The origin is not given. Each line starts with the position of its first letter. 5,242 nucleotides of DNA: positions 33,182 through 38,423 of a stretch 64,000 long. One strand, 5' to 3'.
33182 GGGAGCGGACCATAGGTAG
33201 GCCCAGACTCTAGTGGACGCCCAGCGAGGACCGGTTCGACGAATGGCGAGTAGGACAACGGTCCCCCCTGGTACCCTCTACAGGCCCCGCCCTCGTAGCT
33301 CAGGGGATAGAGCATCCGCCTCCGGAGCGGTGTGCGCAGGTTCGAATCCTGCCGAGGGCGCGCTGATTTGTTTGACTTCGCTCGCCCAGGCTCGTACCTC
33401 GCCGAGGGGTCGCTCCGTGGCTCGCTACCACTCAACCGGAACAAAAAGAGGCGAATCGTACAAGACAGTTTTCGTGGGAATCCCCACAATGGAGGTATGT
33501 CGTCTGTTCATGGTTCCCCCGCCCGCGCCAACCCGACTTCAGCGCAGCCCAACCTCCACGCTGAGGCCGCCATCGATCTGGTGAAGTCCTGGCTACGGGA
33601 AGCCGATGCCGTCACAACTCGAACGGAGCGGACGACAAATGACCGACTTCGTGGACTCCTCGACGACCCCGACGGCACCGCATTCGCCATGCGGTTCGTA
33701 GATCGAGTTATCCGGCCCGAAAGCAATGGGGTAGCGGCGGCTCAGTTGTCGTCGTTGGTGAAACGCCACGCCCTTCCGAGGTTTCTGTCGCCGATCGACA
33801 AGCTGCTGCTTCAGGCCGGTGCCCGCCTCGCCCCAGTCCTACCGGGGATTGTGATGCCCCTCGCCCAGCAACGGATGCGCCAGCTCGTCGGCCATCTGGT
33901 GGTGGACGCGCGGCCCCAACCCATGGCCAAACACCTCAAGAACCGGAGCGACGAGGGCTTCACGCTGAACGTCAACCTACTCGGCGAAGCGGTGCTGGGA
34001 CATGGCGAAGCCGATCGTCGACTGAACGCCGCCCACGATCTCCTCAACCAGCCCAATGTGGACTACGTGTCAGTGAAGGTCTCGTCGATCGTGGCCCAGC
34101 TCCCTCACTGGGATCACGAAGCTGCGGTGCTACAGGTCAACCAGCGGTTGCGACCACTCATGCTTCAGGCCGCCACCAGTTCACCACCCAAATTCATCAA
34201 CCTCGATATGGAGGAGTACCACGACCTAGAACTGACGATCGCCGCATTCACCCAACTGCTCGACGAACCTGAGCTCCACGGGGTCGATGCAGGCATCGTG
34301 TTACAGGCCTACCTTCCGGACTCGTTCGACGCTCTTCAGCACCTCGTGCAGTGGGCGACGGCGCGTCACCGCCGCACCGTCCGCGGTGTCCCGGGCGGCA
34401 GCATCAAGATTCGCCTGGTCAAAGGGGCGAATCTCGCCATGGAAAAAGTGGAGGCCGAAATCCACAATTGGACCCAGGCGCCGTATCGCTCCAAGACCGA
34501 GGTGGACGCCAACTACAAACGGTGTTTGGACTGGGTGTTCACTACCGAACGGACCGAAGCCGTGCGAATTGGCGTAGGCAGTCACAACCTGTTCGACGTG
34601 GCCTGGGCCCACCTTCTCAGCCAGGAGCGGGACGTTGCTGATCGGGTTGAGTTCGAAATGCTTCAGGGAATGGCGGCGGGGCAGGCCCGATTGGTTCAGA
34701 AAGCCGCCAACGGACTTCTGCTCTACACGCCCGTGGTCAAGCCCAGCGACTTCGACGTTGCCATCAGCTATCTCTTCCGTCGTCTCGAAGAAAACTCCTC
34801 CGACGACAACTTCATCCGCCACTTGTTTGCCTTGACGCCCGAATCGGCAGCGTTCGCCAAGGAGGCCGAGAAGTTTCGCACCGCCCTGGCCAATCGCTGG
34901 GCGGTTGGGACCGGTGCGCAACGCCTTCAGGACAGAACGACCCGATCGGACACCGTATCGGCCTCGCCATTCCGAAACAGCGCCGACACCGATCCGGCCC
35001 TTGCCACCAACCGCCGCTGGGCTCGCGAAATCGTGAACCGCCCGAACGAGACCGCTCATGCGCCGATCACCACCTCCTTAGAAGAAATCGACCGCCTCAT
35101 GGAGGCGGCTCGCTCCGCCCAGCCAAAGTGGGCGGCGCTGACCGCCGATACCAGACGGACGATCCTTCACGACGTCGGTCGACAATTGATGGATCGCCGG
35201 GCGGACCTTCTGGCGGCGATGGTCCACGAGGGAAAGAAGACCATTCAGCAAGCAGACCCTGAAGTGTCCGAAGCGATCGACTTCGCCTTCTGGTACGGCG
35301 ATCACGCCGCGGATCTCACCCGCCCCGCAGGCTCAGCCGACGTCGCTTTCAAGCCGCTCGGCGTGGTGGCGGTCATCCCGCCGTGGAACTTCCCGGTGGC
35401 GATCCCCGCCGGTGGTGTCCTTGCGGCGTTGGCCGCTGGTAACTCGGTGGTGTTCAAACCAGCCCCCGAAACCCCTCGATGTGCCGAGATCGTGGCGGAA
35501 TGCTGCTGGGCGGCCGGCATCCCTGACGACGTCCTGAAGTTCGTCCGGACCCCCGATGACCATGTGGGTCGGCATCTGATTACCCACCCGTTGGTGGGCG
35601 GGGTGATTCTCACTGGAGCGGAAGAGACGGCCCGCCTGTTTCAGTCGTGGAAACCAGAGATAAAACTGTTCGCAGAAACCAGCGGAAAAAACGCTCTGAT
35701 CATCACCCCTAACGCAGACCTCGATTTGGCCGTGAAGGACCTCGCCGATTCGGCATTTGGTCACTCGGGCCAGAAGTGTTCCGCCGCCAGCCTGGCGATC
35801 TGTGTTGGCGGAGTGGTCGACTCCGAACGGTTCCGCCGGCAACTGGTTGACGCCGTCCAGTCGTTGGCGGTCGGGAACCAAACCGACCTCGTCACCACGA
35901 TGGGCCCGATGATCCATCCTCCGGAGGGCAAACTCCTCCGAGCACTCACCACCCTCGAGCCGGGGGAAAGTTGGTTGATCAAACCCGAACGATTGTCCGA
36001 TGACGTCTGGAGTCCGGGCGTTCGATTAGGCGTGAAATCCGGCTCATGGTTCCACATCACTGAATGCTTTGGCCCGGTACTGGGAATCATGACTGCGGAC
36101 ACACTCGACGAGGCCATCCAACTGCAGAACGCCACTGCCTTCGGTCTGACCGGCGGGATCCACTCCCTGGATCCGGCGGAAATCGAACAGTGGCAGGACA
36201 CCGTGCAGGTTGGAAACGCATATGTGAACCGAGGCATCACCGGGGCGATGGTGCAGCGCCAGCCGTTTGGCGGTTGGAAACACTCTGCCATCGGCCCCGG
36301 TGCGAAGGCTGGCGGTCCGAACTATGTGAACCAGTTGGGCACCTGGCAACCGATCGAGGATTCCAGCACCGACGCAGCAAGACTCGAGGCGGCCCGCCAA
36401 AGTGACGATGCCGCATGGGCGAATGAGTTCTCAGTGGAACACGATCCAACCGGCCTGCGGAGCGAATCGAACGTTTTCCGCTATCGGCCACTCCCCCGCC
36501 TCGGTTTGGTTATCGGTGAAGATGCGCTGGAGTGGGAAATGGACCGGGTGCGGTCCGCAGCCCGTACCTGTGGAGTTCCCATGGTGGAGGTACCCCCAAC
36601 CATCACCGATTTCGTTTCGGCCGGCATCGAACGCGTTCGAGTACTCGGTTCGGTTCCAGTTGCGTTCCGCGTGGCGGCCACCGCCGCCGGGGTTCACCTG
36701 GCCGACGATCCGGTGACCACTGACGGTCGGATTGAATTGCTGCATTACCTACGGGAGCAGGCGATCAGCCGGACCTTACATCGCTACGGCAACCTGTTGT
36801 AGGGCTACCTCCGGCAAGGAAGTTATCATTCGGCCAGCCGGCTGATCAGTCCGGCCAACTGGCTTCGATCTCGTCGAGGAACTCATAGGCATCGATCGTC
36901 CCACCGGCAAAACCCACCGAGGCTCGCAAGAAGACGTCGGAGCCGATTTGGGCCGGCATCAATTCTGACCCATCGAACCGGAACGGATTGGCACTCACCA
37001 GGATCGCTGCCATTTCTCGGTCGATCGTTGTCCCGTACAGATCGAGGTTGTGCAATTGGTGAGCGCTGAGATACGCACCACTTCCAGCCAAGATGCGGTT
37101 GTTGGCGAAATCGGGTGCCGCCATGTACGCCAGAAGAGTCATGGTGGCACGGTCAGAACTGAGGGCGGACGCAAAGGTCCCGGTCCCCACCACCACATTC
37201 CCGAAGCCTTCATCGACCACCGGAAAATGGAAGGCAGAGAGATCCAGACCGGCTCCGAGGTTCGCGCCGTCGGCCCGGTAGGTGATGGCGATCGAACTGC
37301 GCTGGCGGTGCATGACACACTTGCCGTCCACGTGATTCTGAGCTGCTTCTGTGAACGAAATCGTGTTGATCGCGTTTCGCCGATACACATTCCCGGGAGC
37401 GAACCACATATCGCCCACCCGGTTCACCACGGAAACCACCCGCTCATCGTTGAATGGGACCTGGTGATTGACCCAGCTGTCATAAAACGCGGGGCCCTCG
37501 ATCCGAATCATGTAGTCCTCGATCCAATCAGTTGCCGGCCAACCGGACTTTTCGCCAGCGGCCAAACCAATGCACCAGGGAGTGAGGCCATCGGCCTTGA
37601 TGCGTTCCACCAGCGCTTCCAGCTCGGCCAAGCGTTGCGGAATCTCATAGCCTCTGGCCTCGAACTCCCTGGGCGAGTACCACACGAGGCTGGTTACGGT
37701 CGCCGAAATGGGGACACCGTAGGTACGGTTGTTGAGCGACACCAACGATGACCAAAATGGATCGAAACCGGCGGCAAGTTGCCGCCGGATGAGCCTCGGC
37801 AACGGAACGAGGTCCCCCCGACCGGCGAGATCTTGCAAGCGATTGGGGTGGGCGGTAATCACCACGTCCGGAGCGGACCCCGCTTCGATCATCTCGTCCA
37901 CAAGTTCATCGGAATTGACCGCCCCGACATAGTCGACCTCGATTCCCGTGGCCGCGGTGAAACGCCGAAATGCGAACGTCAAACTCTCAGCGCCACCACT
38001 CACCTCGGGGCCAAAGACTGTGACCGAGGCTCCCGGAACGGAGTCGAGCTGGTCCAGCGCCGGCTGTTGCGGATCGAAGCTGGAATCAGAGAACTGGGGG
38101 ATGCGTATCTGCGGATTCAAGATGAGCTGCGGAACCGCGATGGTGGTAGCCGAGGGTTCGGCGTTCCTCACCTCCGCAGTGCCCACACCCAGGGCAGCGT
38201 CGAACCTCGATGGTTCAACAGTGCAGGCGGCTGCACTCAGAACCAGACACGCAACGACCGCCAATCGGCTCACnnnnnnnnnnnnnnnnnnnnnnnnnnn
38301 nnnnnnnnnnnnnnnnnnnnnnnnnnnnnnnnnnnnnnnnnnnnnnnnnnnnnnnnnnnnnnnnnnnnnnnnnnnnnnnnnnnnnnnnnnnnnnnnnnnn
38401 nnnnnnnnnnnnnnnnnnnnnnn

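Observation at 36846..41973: Translationally coupled operon: Cache/HAMP pseudo-cyclase receptor, MscS-cNMP channel, orphan solute-binding lipoprotein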

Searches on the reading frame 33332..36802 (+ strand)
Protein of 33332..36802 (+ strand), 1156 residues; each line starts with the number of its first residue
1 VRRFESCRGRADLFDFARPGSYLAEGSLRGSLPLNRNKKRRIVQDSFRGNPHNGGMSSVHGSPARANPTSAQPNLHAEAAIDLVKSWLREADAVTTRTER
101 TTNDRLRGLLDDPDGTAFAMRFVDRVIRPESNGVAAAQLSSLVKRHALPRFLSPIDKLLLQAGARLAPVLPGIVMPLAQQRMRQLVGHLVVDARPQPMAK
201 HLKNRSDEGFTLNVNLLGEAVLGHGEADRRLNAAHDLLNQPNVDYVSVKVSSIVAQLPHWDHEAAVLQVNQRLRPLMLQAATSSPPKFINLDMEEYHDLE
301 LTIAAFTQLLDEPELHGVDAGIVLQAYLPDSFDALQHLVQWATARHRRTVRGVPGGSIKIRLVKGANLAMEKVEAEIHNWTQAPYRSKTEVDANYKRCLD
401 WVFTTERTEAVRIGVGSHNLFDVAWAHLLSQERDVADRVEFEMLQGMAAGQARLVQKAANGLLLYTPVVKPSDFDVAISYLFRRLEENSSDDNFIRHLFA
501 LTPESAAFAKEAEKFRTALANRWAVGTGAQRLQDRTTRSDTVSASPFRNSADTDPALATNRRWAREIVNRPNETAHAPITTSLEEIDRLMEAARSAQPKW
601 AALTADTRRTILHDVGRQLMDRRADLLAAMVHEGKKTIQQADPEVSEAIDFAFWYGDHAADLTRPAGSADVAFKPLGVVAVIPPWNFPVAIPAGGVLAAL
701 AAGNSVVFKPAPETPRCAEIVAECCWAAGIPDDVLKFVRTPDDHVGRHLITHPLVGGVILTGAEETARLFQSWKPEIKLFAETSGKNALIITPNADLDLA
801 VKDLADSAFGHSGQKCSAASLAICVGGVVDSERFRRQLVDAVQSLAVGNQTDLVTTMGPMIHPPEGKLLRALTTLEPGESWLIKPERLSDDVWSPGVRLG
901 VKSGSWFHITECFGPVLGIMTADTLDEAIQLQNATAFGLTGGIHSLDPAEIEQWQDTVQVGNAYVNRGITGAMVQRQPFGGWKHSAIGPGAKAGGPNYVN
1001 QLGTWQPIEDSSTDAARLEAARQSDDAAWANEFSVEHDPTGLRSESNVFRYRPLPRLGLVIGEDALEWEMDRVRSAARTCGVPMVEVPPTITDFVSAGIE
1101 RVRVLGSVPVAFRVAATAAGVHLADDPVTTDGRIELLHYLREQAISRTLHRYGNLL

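Call 61: search_protein_families(library=pfam, proteins=[window:33332-36802:+], max_evalue=0.001)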
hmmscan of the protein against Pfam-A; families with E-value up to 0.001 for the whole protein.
window:33332-36802:+ (1156 aa): 2 families
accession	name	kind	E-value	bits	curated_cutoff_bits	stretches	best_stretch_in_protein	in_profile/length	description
PF00171.27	Aldedh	-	1.9e-99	333.8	23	1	581-1000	26-453/461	Aldehyde dehydrogenase family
PF01619.24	Pro_dh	-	2.6e-59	201.5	27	1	200-497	3-278/278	Proline dehydrogenase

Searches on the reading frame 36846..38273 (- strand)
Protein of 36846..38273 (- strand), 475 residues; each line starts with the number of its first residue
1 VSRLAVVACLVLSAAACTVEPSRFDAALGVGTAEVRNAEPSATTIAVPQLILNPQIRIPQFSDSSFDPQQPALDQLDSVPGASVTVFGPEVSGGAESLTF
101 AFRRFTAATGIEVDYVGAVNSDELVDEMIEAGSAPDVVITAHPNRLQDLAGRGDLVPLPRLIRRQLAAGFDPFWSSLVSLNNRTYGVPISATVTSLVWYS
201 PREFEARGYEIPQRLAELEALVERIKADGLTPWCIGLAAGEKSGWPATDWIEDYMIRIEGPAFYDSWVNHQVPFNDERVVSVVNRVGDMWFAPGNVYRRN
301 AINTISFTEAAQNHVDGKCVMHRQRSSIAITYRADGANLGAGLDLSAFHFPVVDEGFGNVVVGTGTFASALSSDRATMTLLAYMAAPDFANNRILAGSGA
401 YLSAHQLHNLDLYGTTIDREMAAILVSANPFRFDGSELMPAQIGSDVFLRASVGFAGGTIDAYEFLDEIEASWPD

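Call 6: search_protein_families(library=pfam, proteins=[window:36846-38273:-], max_evalue=0.01)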
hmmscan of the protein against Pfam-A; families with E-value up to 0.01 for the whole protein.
window:36846-38273:- (475 aa): 2 families
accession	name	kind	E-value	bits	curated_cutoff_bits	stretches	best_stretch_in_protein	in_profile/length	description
PF01547.30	SBP_bac_1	-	4.2e-16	60.2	26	1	99-274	11-184/307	Bacterial extracellular solute-binding protein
PF13531.11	SBP_bac_11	-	0.0059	16.8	25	0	103-156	18-69/227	Bacterial extracellular solute-binding protein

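Call 35: find_homologous_proteins(query=window:36846-38270:-, max_evalue=1e-8)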
Query window:36846-38270:- (474 aa): 1088 proteins with E <= 1e-8 among 8000 candidates; the best 120 are listed.
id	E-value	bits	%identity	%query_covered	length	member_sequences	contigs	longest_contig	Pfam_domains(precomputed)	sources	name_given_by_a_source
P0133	0.0e+0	1067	100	100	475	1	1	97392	PF01547.31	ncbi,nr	ncbi:MAG: carbohydrate ABC transporter substrate-binding protein [Acidimicrobiales bacterium]|nr:car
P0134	5.4e-251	851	78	100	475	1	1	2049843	PF13416.12,PF01547.31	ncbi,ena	-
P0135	6.4e-243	825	76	100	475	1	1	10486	PF01547.31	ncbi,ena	-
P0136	1.6e-237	807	74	100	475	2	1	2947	PF01547.31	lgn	-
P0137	3.8e-237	806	74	100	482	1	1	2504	PF01547.31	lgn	-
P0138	1.8e-189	649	63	98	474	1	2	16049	PF13416.12,PF01547.31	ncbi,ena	-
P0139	5.3e-156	538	53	99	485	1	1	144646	PF13416.12,PF01547.31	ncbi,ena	-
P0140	4.2e-154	532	53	99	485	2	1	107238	PF13416.12,PF01547.31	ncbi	-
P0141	1.8e-153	530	79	61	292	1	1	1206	PF01547.31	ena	-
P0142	6.5e-146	505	53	88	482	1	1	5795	PF13416.12,PF01547.31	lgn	-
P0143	1.8e-136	474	51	88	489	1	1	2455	-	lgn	-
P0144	5.1e-123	429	52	76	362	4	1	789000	PF01547.31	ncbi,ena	-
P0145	5.1e-112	393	46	85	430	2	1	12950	PF13416.12,PF01547.31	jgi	jgi:alpha-glucoside transport system substrate-binding protein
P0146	6.4e-108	380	44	84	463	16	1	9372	PF13416.12,PF01547.31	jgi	-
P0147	1.4e-107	378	44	84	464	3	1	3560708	PF13416.12,PF01547.31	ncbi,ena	-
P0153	5.1e-100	354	42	84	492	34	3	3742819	PF13416.12,PF01547.31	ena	-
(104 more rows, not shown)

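Call 36: search_protein_families(library=padloc, proteins=[window:36846-38270:-], max_evalue=0.01)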
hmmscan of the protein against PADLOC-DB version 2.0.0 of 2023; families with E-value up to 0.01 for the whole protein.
window:36846-38270:- (474 aa): 0 families

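Call 37: find_encoding_contigs(protein=P0147, flank=7000, max_places=2)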
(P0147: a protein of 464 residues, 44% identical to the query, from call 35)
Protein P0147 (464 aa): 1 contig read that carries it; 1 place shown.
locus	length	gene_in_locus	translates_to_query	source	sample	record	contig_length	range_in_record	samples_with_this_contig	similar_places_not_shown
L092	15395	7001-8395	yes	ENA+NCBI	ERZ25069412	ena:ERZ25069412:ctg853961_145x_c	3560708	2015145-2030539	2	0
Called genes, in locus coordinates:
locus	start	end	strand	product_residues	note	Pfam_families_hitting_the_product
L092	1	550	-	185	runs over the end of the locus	PF00156:Pribosyltran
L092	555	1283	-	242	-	PF00376:MerR, PF13411:MerR_1, PF28507:Rv1828_C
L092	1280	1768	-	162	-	PF13248:Zn_ribbon_3 (weak), PF16697:Yop-YscD_cpl, PF00498:FHA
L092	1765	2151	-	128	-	PF01597:GCV_H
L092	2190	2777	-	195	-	PF01066:CDP-OH_P_transf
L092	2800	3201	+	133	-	PF11969:DcpS_C (weak), PF01230:HIT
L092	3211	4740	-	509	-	PF09852:DUF2079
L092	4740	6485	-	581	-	PF07969:Amidohydro_3, PF01979:Amidohydro_1 (weak)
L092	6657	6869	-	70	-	-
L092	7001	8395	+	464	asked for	PF01547:SBP_bac_1, PF13416:SBP_bac_8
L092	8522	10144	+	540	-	PF00528:BPD_transp_1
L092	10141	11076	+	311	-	PF00528:BPD_transp_1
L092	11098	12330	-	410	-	PF01408:GFO_IDH_MocA, PF02894:GFO_IDH_MocA_C, PF22725:GFO_IDH_MocA_C3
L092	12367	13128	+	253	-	PF00248:Aldo_ket_red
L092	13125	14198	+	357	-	PF00296:Bac_luciferase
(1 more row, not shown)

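Call 38: find_encoding_contigs(protein=P0153, flank=7000, max_places=2)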
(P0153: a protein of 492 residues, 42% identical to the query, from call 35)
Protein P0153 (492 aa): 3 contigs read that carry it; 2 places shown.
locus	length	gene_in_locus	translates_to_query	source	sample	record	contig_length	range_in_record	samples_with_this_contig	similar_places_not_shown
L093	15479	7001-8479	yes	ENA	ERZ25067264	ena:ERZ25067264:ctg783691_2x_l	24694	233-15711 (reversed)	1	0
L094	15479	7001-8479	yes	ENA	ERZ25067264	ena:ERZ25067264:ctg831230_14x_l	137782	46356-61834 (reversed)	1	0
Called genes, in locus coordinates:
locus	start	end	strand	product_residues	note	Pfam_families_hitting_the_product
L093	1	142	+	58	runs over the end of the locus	-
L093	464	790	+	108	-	PF21748:UPF0150 (weak)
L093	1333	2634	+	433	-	PF02720:DUF222, PF01844:HNH (weak)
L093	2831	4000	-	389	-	PF00005:ABC_tran, PF17912:OB_MalK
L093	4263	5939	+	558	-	PF00128:Alpha-amylase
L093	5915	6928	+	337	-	PF00356:LacI, PF00532:Peripla_BP_1, PF13407:Peripla_BP_4, PF13377:Peripla_BP_3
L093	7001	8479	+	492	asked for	PF01547:SBP_bac_1, PF13416:SBP_bac_8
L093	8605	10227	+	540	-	PF00528:BPD_transp_1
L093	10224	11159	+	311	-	PF00528:BPD_transp_1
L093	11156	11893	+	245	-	PF13238:AAA_18 (faint)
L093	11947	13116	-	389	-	PF00005:ABC_tran, PF17912:OB_MalK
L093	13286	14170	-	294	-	PF00389:2-Hacid_dh, PF02826:2-Hacid_dh_C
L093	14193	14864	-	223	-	-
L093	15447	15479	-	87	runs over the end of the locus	?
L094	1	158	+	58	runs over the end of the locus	-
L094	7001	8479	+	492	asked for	PF01547:SBP_bac_1, PF13416:SBP_bac_8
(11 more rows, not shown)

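Call 44: search_solved_structures(query=window:36846-38270:-, max_evalue=0.001, show_alignments=1)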
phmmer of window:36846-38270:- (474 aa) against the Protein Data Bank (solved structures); distinct sequences matched with E-value up to 0.001: 16.
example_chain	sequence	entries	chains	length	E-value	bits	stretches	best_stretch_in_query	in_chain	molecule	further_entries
3ooa_A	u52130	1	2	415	1.2e-14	57.2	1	85-361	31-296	ABC transporter binding protein AcbH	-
3oo8_A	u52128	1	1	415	1.2e-14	57.2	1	85-361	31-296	ABC transporter binding protein AcbH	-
3oo6_A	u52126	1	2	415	1.2e-14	57.2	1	85-361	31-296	ABC transporter binding protein AcbH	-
3oo9_A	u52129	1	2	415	1.2e-14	57.2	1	85-361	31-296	ABC transporter binding protein AcbH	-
3oo7_A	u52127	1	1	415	1.2e-14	57.2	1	85-361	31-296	ABC transporter binding protein AcbH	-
4g68_B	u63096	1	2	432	8.3e-09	38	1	127-369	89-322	ABC transporter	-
4g68_A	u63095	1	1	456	9.5e-09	37.8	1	127-369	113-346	ABC transporter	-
3zkk_A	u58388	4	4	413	3.4e-08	35.9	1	95-268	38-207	XOS BINDING PROTEIN | PUTATIVE SUGAR TRANSPORTER SOLUTE-BINDING PROTEIN | SUGAR TRANSPORTER SOLUTE-BINDING PROTEIN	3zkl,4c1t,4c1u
2heu_A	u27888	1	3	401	2e-07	33.4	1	93-235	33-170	Sugar ABC transporter, sugar-binding protein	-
3vxb_A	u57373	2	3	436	2.1e-07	33.3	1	130-280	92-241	Putative sugar-binding lipoprotein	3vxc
2hq0_A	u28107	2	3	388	2.7e-07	33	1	95-235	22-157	Sugar ABC transporter, sugar-binding protein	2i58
2hfb_A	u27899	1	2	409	3.1e-07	32.8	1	97-235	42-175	Sugar ABC transporter, sugar-binding protein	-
6pql_A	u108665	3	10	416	3.2e-07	32.7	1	97-235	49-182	ABC transporter sugar-binding protein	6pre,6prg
7eho_A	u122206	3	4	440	7.9e-05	24.8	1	117-288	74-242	Chitin oligosaccharide binding protein NagB2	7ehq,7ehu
5dvf_A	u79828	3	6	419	0.00061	21.9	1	181-264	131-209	Binding protein component of ABC sugar transporter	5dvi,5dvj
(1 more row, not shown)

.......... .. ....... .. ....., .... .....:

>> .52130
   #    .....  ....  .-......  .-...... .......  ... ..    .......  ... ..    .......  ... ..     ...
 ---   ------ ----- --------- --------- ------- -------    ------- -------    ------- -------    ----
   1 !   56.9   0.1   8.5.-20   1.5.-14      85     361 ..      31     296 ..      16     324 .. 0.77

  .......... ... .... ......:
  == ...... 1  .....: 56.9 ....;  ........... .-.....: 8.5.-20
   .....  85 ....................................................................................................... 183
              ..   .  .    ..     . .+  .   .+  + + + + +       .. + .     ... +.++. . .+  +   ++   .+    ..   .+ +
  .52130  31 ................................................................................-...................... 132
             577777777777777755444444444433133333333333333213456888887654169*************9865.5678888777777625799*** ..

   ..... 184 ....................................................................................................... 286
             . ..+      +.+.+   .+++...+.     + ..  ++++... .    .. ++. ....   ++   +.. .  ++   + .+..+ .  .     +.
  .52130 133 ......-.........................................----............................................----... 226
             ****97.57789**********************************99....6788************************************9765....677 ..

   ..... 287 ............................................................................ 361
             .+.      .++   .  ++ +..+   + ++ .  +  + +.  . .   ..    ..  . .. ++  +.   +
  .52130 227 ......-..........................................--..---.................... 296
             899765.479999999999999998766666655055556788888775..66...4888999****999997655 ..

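Call 70: find_related_loci(query=A4, collection=metagenome_contigs, flank=5000)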
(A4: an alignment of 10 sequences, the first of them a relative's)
Query A4 (475 aa) in metagenome_contigs; peptide patterns used: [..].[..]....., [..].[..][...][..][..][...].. (x = any residue, [..] = any of these).
600 stretches matched a pattern (row limit reached: there are more); 2 encode a relative of the query (tblastn E <= 1e-3); 2 distinct loci.
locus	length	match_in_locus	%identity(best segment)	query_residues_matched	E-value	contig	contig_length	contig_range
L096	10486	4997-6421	76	1-475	0e+0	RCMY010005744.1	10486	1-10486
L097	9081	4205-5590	63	12-474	0e+0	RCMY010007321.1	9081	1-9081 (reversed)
